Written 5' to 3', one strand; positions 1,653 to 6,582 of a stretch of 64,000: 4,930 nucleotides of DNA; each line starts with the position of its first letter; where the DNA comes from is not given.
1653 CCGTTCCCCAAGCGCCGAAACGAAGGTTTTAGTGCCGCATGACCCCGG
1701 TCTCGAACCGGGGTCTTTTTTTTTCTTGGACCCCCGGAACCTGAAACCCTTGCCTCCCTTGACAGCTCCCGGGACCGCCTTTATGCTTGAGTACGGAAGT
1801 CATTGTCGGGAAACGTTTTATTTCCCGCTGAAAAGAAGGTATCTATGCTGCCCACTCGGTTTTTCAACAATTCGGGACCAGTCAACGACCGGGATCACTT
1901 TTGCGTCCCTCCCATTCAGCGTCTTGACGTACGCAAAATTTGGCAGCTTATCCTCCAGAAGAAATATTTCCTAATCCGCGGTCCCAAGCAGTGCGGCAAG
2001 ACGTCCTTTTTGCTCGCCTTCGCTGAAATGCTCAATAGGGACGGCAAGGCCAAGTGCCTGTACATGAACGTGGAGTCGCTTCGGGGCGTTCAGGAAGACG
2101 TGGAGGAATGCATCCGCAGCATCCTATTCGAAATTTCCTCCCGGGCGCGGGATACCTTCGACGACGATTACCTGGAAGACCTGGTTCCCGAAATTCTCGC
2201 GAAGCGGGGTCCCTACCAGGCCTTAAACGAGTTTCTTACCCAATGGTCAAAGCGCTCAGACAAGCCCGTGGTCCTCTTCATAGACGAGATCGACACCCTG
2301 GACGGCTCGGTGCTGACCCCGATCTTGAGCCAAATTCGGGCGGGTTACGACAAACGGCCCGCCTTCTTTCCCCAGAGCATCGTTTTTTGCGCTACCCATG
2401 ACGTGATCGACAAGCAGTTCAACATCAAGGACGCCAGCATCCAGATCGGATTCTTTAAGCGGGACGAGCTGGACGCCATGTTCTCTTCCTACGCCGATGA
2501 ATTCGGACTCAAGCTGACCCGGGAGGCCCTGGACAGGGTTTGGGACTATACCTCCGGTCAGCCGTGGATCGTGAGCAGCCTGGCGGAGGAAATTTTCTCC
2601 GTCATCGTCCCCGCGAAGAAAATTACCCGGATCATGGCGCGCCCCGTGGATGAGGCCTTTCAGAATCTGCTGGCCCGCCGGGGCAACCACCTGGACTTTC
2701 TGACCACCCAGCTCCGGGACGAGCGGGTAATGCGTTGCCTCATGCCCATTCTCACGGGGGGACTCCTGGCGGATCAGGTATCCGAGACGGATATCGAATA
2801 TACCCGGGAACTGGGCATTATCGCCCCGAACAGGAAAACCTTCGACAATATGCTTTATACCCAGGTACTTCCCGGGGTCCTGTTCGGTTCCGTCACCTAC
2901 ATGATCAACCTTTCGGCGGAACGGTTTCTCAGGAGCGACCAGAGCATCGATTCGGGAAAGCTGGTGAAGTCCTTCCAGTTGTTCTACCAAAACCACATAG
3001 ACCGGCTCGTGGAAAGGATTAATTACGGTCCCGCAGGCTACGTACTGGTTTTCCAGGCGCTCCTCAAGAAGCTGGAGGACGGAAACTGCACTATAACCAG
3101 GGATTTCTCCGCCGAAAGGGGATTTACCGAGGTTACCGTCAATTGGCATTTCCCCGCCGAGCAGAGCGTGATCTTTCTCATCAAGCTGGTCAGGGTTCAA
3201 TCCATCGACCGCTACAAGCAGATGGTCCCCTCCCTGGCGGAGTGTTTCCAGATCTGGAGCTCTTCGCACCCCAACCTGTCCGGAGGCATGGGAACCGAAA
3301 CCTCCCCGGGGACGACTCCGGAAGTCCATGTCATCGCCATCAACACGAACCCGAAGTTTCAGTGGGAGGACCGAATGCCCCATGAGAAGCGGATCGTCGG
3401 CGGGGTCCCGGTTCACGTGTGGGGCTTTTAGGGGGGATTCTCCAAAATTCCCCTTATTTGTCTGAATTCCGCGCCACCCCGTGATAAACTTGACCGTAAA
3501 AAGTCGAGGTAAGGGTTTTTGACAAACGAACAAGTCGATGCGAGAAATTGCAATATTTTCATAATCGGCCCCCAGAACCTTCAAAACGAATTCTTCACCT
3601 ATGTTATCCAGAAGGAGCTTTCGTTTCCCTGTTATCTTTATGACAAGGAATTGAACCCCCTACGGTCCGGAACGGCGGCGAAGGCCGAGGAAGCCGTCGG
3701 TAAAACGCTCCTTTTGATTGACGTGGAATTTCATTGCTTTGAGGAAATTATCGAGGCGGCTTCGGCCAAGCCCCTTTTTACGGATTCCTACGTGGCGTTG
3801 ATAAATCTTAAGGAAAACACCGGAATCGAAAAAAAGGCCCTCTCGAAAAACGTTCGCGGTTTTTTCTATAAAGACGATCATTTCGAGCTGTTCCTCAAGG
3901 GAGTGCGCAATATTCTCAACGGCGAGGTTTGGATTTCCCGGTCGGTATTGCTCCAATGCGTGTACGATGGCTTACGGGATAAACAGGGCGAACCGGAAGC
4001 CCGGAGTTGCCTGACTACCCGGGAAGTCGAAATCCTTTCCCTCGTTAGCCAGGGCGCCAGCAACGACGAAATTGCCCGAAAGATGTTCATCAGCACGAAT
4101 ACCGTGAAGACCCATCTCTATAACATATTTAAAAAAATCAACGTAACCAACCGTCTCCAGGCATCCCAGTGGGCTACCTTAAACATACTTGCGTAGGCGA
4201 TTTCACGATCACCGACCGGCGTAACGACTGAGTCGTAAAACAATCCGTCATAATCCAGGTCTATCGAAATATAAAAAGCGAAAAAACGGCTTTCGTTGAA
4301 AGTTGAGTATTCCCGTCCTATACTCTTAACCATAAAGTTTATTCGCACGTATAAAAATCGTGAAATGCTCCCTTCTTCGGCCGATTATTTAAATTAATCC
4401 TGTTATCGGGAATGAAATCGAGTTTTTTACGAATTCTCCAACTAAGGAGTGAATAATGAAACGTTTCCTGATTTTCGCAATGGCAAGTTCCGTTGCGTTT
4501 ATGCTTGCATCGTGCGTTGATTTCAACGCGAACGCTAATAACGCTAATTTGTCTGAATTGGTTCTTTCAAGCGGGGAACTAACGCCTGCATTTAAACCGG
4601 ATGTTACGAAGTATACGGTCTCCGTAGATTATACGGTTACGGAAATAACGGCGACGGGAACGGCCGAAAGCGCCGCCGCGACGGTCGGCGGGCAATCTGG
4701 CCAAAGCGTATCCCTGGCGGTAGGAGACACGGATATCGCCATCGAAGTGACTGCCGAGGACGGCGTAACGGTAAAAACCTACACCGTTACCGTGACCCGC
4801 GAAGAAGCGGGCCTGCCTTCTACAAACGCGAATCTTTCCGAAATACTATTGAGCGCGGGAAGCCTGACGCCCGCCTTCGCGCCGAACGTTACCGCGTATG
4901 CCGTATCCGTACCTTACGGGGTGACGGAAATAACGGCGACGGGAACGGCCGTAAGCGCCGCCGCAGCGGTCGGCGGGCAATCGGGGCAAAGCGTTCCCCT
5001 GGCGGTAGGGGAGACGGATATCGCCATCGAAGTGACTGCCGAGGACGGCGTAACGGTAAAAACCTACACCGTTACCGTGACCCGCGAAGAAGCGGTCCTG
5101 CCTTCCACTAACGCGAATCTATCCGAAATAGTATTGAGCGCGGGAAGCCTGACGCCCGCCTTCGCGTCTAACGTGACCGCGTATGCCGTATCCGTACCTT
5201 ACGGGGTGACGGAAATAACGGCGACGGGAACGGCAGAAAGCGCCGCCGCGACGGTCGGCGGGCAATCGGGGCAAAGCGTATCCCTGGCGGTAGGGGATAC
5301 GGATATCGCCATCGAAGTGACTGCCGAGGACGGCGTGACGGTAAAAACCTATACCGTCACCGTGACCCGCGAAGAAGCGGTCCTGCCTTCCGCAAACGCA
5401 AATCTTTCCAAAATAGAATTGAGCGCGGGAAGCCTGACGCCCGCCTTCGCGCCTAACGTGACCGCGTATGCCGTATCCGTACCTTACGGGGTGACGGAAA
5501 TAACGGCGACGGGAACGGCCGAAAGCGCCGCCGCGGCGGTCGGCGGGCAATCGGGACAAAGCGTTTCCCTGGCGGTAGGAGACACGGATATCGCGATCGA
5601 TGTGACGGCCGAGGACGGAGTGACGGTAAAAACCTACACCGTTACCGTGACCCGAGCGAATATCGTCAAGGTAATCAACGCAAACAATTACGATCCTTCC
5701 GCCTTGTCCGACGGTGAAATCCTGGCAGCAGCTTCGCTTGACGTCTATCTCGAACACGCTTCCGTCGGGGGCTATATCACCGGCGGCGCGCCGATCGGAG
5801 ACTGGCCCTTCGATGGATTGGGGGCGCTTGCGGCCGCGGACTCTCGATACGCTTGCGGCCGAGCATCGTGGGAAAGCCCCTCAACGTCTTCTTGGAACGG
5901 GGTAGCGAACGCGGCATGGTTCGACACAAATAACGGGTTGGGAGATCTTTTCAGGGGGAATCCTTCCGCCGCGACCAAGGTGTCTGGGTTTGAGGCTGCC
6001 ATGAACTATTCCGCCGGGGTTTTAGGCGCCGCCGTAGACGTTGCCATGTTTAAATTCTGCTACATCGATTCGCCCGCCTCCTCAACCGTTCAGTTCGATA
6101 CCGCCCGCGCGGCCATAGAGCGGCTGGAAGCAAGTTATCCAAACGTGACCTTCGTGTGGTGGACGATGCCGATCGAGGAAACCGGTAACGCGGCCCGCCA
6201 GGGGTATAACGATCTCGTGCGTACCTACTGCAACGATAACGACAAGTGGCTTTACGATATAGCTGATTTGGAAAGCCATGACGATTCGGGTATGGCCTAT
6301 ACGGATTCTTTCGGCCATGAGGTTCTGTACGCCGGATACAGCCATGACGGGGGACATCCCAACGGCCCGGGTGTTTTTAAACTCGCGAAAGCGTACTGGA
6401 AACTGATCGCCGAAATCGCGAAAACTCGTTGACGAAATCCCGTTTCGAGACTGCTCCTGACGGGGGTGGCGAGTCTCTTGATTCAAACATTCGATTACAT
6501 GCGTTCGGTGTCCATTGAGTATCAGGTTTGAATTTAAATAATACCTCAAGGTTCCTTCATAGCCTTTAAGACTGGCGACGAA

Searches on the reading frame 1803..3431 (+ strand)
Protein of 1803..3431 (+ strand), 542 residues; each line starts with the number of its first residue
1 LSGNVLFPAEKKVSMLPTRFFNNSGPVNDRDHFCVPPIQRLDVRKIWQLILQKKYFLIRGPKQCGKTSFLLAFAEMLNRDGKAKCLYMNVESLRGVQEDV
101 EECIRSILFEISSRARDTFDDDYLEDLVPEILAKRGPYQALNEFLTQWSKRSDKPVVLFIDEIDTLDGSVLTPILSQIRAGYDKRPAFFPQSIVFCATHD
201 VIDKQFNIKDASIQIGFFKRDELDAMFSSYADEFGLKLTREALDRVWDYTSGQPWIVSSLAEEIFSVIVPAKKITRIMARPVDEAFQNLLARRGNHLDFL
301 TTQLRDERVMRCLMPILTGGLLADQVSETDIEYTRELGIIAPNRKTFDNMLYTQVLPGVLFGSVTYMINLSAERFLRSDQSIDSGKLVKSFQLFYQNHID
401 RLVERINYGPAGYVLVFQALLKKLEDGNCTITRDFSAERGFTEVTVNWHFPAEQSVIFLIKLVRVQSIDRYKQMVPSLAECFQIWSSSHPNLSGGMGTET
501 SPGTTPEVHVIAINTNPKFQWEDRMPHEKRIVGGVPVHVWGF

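Call 21: search_protein_families(library=ncbifam, proteins=[window:1803-3431:+], max_evalue=0.01)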
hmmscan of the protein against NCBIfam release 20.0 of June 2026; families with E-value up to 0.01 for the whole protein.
window:1803-3431:+ (542 aa): 3 families
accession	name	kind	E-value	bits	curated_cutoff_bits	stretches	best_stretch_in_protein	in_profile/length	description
TIGR03925.1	T7SS_EccC_b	equivalog_domain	0.0029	15.9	346.55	1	12-176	318-483/564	type VII secretion protein EccCb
NF047389.1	ATPase_Sll1717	subfamily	0.0031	16.7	75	0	49-97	25-70/454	P-loop ATPase, Sll1717 family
NF053861.1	DS8_antiphage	equivalog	0.0039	15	790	1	42-107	359-424/994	anti-phage protein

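Call 89: search_protein_families(library=pfam, proteins=[window:1803-3431:+], max_evalue=0.001)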
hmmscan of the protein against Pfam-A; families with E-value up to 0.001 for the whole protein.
window:1803-3431:+ (542 aa): 6 families
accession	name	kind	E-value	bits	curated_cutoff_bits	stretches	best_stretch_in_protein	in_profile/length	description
PF01637.24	ATPase_2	-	2.7e-10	40.9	33.2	1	55-258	22-223/225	ATPase domain predominantly from Archaea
PF13191.12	AAA_16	-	2.5e-07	31.8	32.6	1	55-171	26-149/167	AAA ATPase domain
PF13173.12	AAA_14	-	2.9e-07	31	27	1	53-110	2-56/129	AAA domain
PF13401.12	AAA_22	-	1.6e-06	28.9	27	1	54-183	6-109/130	AAA domain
PF00004.35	AAA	-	1.8e-06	28.9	21.2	1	57-200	2-110/131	ATPase family associated with various cellular activities (AAA)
PF24883.2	NPHP3_N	-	4.1e-06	27.5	24.8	1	53-169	22-139/164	Nephrocystin 3, N-terminal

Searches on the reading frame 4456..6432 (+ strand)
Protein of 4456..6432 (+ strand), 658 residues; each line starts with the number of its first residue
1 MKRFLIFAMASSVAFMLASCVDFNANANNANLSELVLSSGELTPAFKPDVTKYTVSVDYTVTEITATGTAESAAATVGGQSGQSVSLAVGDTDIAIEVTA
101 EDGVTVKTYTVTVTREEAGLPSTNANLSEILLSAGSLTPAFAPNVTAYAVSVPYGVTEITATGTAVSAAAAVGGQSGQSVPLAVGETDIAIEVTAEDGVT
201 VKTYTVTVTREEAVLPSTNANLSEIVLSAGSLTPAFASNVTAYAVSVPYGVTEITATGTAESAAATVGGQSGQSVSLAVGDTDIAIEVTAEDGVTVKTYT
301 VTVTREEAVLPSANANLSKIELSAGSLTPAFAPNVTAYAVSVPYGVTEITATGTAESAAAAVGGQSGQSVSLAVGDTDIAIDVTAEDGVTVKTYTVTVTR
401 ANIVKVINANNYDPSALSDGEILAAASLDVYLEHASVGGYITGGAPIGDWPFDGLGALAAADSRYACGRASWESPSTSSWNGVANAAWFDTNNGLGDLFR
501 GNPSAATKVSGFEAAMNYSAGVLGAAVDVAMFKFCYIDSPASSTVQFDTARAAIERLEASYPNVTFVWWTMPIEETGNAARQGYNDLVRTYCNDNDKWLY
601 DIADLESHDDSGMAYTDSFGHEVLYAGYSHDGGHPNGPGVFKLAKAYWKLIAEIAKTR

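Call 21: search_protein_families(library=ncbifam, proteins=[window:4456-6432:+], max_evalue=0.01)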
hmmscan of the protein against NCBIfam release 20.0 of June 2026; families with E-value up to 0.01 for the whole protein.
window:4456-6432:+ (658 aa): 0 families

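Call 89: search_protein_families(library=pfam, proteins=[window:4456-6432:+], max_evalue=0.001)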
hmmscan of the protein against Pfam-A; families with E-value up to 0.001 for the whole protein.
window:4456-6432:+ (658 aa): 4 families
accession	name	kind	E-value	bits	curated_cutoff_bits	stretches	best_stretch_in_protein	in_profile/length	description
PF12733.13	Cadherin-like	-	9.2e-60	199.5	24.2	4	37-116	6-89/89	Cadherin-like beta sandwich domain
PF03923.18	Lipoprotein_16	-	2.7e-07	30.9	25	0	185-220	97-132/159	Uncharacterized lipoprotein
PF19755.4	DUF6242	-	6.1e-06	26.7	29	0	58-114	56-119/217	Domain of unknown function (DUF6242)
PF16410.10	DUF5018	-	0.00018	21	38.2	0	55-113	160-213/352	Domain of unknown function (DUF5018)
